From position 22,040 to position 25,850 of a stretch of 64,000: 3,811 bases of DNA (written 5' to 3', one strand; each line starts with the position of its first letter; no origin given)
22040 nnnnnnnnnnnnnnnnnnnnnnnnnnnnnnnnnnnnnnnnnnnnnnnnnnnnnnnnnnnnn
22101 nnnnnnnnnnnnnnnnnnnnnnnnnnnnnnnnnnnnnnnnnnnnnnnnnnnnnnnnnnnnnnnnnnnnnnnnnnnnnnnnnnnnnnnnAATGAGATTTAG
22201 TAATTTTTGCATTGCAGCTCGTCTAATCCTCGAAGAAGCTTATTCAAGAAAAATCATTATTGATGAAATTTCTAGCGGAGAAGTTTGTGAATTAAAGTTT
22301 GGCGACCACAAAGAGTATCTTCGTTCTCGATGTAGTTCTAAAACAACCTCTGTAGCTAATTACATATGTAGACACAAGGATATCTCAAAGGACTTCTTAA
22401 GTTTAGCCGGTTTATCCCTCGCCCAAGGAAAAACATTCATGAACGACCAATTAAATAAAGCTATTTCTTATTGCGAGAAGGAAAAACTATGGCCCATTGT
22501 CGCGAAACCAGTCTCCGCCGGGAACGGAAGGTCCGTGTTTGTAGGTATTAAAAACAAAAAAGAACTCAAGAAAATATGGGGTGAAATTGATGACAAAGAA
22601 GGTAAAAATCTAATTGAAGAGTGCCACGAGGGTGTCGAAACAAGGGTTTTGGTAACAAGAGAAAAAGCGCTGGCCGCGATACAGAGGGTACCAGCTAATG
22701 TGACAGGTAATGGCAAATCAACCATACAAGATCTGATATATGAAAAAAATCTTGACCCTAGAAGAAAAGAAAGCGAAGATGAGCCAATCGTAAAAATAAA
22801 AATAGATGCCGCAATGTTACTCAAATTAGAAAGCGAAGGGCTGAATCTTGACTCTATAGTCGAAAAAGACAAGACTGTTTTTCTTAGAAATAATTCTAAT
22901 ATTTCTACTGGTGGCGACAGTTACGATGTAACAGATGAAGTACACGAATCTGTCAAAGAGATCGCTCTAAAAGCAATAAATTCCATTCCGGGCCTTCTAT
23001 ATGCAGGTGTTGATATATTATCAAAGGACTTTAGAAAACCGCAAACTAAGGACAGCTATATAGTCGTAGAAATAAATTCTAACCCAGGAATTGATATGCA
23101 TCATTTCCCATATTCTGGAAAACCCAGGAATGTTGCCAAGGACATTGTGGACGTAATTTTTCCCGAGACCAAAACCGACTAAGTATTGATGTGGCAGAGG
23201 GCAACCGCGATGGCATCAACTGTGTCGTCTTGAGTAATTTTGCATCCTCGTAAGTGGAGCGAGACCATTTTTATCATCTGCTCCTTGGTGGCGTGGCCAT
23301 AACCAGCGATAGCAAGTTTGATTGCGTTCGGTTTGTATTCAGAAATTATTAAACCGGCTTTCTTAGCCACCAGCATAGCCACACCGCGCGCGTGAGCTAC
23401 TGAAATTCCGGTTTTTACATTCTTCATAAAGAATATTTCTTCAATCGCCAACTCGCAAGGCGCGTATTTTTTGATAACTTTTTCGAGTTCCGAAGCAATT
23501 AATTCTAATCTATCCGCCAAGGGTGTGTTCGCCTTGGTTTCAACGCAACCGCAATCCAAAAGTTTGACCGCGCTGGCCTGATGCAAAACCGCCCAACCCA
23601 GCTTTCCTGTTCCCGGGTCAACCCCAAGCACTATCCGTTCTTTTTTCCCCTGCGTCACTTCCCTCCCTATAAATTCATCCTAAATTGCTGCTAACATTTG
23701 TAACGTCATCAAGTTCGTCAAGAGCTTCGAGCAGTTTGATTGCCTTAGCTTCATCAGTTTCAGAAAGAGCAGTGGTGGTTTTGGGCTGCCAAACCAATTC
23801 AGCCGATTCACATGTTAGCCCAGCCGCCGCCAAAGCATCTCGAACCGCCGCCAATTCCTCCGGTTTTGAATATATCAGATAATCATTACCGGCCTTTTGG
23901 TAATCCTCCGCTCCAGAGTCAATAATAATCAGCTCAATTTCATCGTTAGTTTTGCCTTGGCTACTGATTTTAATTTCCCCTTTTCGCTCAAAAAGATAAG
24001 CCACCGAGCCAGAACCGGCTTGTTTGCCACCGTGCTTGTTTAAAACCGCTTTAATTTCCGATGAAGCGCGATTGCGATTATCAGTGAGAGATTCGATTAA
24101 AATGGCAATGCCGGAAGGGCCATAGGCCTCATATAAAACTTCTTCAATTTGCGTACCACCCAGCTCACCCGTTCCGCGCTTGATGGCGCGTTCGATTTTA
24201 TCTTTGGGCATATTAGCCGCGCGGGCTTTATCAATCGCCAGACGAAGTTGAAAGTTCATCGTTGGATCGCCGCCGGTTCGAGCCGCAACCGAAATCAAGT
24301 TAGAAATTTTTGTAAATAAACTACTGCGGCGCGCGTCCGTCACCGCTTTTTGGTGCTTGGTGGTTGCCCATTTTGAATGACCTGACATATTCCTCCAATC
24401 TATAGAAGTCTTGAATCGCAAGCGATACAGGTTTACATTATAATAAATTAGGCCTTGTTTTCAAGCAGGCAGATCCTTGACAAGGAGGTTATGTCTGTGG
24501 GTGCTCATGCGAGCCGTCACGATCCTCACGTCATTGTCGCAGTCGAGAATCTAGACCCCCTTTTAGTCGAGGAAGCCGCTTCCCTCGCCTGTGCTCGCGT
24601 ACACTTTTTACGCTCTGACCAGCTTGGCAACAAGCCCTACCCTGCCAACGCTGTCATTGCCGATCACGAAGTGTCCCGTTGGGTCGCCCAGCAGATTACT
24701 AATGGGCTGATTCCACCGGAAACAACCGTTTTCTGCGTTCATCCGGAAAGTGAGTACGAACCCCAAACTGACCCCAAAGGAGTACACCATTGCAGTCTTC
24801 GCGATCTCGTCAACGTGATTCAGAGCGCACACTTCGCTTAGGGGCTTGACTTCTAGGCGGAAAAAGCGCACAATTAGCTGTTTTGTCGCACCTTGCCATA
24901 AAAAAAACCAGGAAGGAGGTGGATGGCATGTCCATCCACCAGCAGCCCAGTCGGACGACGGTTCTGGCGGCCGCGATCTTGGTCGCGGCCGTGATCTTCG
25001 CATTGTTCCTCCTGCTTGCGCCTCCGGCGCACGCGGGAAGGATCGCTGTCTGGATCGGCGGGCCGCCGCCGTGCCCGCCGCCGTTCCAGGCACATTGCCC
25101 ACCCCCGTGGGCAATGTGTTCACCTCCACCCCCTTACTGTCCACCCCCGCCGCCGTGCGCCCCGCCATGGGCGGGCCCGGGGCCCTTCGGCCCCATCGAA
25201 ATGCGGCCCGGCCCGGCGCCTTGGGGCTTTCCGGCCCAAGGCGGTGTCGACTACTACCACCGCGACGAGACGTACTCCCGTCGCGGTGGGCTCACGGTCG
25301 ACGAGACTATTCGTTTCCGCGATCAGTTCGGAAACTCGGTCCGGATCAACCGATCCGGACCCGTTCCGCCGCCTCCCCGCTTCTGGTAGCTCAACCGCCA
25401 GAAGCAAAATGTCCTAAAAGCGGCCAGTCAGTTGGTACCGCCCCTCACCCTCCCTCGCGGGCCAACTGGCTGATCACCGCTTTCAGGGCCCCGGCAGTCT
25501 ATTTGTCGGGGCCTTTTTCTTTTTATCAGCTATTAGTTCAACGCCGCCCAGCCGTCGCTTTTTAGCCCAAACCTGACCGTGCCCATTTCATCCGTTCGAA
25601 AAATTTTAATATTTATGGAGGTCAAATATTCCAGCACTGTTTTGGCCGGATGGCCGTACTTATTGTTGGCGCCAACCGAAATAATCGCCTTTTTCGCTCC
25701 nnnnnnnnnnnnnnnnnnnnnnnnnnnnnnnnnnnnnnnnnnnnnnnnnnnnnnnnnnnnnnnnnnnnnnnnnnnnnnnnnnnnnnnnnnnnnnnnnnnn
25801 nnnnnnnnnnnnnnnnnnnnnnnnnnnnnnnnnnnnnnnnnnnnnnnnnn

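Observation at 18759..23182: Cluster of four ATP-grasp-type ligases (RimK-like + two stand-alone CphA G-domain paralogs + large ATP-grasp-like protein) inserted between ruvC and ruvA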

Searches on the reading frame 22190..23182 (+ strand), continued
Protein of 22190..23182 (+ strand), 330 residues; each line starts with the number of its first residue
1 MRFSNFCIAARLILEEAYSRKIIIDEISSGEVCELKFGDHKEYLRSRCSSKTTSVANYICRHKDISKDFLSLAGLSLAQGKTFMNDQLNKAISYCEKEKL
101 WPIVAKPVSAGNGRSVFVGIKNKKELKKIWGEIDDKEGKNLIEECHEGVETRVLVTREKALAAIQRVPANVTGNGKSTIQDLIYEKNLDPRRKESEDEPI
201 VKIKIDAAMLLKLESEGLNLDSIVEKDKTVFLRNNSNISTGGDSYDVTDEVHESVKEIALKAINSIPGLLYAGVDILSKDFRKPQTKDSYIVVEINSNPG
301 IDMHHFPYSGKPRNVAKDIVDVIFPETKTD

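Call 68: find_encoding_contigs(protein=P0119, flank=7000, max_places=1)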
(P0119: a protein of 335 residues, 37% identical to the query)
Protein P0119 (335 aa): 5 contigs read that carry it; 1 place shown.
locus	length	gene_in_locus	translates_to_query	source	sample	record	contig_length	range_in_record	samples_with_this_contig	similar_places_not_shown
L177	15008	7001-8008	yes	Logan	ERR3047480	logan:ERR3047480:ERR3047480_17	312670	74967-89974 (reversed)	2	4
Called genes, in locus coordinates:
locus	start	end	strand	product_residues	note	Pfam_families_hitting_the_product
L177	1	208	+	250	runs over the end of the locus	PF00005:ABC_tran, PF02463:SMC_N (faint)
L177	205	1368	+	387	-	PF01458:SUFBD_core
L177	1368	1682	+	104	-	PF00355:Rieske, PF13806:Rieske_2 (weak)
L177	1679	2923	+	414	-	PF00155:Aminotran_1_2 (weak), PF00266:Aminotran_5, PF01053:Cys_Met_Meta_PP (weak)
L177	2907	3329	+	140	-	-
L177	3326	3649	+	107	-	PF01883:FeS_assembly_P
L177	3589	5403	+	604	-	PF01019:G_glu_transpept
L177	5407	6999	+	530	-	PF04262:Glu_cys_ligase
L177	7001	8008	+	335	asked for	PF18419:ATP-grasp_6, PF08443:RimK (faint)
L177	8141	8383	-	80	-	PF00462:Glutaredoxin, PF13417:GST_N_3, PF13409:GST_N_2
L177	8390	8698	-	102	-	PF00462:Glutaredoxin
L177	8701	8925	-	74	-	PF01722:BolA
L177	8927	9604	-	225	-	PF02798:GST_N, PF13417:GST_N_3, PF13409:GST_N_2, PF22441:CLIC-like_N, PF00043:GST_C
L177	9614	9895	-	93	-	PF01722:BolA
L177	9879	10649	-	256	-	PF01061:ABC2_membrane, PF12698:ABC2_membrane_3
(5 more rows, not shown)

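Call 74: search_protein_families(library=ncbifam, proteins=[L174:5350-6336:+], max_evalue=0.0001)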
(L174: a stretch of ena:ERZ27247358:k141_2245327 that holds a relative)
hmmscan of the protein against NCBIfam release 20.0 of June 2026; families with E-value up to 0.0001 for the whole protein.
L174:5350-6336:+ (328 aa): 3 families
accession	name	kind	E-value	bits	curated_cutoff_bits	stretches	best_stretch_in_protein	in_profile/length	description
NF008724.0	PRK11720.1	equivalog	3.6e-37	128.3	448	1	3-322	11-332/348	UDP-glucose--hexose-1-phosphate uridylyltransferase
TIGR00209.1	galT_1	equivalog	2.3e-29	102.5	102.1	1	4-297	13-302/349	galactose-1-phosphate uridylyltransferase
NF045834.1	M_plasma_HinT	exception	5.1e-05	24.1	130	0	203-261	8-66/102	histidine triad protein HinT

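Call 75: predict_structure(alignment_id=A1)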
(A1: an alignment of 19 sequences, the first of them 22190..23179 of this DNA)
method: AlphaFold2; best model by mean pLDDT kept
length: 330 residues; sequences in the alignment: 19
mean_pLDDT: 93.5   pTM: 0.90
mean pLDDT of the five models: 93.5, 93.5, 92.7, 92.0, 92.0
residues with pLDDT >= 90: 275; 70-90: 48; 50-70: 7; < 50: 0
segments of 3 or more residues with pLDDT < 50: none
pLDDT, mean of each block of 10 residues (from residue 1): 87 96 94 96 94 96 95 97 97 97 90 80 93 89 94 98 96 98 96 81 89 92 97 85 95 99 98 97 97 94 94 97 90
secondary structure, 60 per line:
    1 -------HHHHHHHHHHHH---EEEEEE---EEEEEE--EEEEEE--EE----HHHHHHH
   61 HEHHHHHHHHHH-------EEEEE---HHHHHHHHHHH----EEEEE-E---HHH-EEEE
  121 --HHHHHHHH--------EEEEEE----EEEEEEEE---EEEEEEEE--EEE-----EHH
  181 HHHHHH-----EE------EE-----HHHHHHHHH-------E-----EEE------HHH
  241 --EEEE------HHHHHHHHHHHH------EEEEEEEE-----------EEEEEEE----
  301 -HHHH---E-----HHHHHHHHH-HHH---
elements in order: H8-19 E23-28 E32-37 E40-45 H54-61 H63-72 E80-84 H88-98 E103-107 E117-120 H123-130 E139-144 E149-156 E160-167 E170-172 H179-186 H207-215 E229-231 E243-246 H253-264 E271-278 E290-296 H302-305 H315-323

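Call 78: fold_search(model_id=the predicted structure, library=pdb)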
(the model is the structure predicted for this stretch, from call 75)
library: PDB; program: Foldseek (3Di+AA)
matches with E <= 10: 704; with E <= 0.001: 493
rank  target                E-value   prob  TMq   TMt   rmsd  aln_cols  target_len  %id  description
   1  7wae_A                1.0e-31  1.00  0.86  0.34   3.1       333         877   32  Trichodesmium erythraeum cyanophycin synthetase 1 (TeCphA1) with ATPgammaS, 4x(beta-Asp-Arg), and aspartate (released 2022-09-07)
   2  7wae_C                1.4e-31  1.00  0.86  0.41   2.9       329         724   32  Trichodesmium erythraeum cyanophycin synthetase 1 (TeCphA1) with ATPgammaS, 4x(beta-Asp-Arg), and aspartate (released 2022-09-07)
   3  7wac_A                2.8e-31  1.00  0.78  0.38   4.2       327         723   32  Trichodesmium erythraeum cyanophycin synthetase 1 (TeCphA1) (released 2022-09-07)
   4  7txv_A                2.9e-31  1.00  0.82  0.33   3.1       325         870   32  Cyanophycin synthetase 1 from Synechocystis sp. UTEX2470 E82Q with ATP and 16x(Asp-Arg) (released 2022-06-01)
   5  7ta5                  1.1e-30  1.00  0.79  0.47   4.0       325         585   30  Crystal structure of cyanophycin synthetase 2 from Gloeothece citriformis (released 2022-03-02)
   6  7lgj_A                1.7e-30  1.00  0.81  0.33   3.5       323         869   32  Cyanophycin synthetase 1 from Synechocystis sp. UTEX2470 with ADPCP and 8x(Asp-Arg)-NH2 (released 2021-08-18)
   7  3ln6                  3.4e-30  1.00  0.82  0.39   3.4       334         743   27  Crystal structure of a bifunctional glutathione synthetase from Streptococcus agalactiae (released 2011-04-13)
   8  3ln7_B                4.5e-30  1.00  0.69  0.34   6.5       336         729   33  Crystal structure of a bifunctional glutathione synthetase from Pasteurella multocida (released 2011-04-13)
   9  7lgq_A                5.1e-30  1.00  0.81  0.33   3.2       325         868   32  Cyanophycin synthetase 1 from Synechocystis sp. UTEX2470 with ATP and 8x(Asp-Arg)-Asn (released 2021-08-18)
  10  3ln7_A                8.9e-30  1.00  0.70  0.34   6.6       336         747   33  Crystal structure of a bifunctional glutathione synthetase from Pasteurella multocida (released 2011-04-13)
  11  7lg5_A                1.1e-29  1.00  0.80  0.32   3.3       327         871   32  Synechocystis sp. UTEX2470 Cyanophycin synthetase 1 with ATP (released 2021-08-18)
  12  7lgn_A                3.8e-29  1.00  0.71  0.36   5.5       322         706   31  Cyanophycin synthetase 1 from T. morbirosei (released 2021-08-18)
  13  7lgn_B                2.0e-26  1.00  0.77  0.33   4.0       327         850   29  Cyanophycin synthetase 1 from T. morbirosei (released 2021-08-18)
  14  8fxi_C                2.6e-26  1.00  0.78  0.44   4.0       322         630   29  Cryo-EM structure of Stanieria sp. CphA2 in complex with ADPCP and 4x(beta-Asp-Arg) (released 2023-06-14)
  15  7lgm_A                4.5e-24  1.00  0.81  0.40   3.6       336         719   28  Cyanophycin synthetase from A. baylyi DSM587 with ATP (released 2021-08-18)
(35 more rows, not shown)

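Call 82: find_related_loci(query=A1, collection=viral_contigs, flank=6000)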
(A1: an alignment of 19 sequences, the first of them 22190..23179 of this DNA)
Query A1 (330 aa) in viral_contigs; peptide patterns used: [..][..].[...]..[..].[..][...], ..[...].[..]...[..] (x = any residue, [..] = any of these).
67 stretches matched a pattern; 3 encode a relative of the query (tblastn E <= 1e-3); 3 distinct loci.
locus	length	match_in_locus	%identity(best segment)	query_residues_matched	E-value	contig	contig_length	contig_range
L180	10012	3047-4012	30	8-326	9e-36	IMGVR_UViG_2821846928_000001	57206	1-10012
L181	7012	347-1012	25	102-324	2e-12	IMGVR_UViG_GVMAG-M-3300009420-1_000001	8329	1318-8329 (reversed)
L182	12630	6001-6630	26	102-311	1e-11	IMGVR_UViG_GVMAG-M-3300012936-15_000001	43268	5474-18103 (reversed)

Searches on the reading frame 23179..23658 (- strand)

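Call 3: search_protein_families(library=pfam, proteins=[window:23179-23658:-], max_evalue=0.01)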
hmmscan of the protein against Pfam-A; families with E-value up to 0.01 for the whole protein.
window:23179-23658:- (159 aa): 1 family
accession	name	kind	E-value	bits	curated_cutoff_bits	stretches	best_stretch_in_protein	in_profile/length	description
PF02075.23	RuvC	-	1e-38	133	22.2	1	10-156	1-148/148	Crossover junction endodeoxyribonuclease RuvC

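Call 4: search_protein_families(library=ncbifam, proteins=[window:23179-23658:-], max_evalue=0.01)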
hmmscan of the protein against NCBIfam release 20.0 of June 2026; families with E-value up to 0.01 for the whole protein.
window:23179-23658:- (159 aa): 2 families
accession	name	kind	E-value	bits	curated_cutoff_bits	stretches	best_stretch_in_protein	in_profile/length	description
NF000711.0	PRK00039.2-1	equivalog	6e-49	166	163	1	9-158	2-153/161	crossover junction endodeoxyribonuclease RuvC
TIGR00228.1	ruvC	equivalog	5.4e-31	107.6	100.65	1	10-158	1-149/156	crossover junction endodeoxyribonuclease RuvC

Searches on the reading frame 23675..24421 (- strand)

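Call 3: search_protein_families(library=pfam, proteins=[window:23675-24421:-], max_evalue=0.01)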
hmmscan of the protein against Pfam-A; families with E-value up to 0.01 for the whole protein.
window:23675-24421:- (248 aa): 2 families
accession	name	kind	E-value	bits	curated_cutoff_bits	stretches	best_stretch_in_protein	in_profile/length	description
PF01709.26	Transcrip_reg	-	8.2e-50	169.1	27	1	93-247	2-160/160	TACO1/YebC second and third domain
PF20772.2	TACO1_YebC_N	-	2e-31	108.7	36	1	16-86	1-73/73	TACO1/YebC protein N-terminal domain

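Call 4: search_protein_families(library=ncbifam, proteins=[window:23675-24421:-], max_evalue=0.01)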
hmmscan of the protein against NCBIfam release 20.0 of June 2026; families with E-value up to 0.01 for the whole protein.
window:23675-24421:- (248 aa): 3 families
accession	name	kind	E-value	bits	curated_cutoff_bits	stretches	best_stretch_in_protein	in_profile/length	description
NF001030.0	PRK00110.1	equivalog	4.2e-89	298.4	243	1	12-247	1-234/245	YebC/PmpR family DNA-binding transcriptional regulator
TIGR01033.1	TIGR01033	subfamily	2.4e-84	282.8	208.75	1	12-247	1-237/238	YebC/PmpR family DNA-binding transcriptional regulator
NF009044.0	PRK12378.1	subfamily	1.5e-68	231.1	196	1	17-247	4-236/239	YebC/PmpR family DNA-binding transcriptional regulator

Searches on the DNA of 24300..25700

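Call 48: search_rna_families(source=window, start=24300, end=25700, threshold=evalue, max_evalue=1)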
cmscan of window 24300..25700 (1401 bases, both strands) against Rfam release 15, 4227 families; matches with E-value up to 1: 4.
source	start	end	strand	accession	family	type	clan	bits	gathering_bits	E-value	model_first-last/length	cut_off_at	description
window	24938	24994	-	RF01750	ZMP-ZTP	Cis-reg; riboswitch;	-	21.4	39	0.67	1-86/86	no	ZMP/ZTP riboswitch aptamer (pfl RNA motif)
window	25486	25523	+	RF00489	ctRNA_p42d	Gene; antisense;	-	18.9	50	0.59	5-44/46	no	ctRNA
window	25438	25520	+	RF02837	anti-hemB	Gene; sRNA;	-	18.7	49.5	0.18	1-81/81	no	Burkholderia RNA 7 (anti-hemB)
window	24903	24991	+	RF01867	CC2171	Gene; sRNA;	-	17.9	75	0.35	1-159/159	no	caulobacter sRNA CC2171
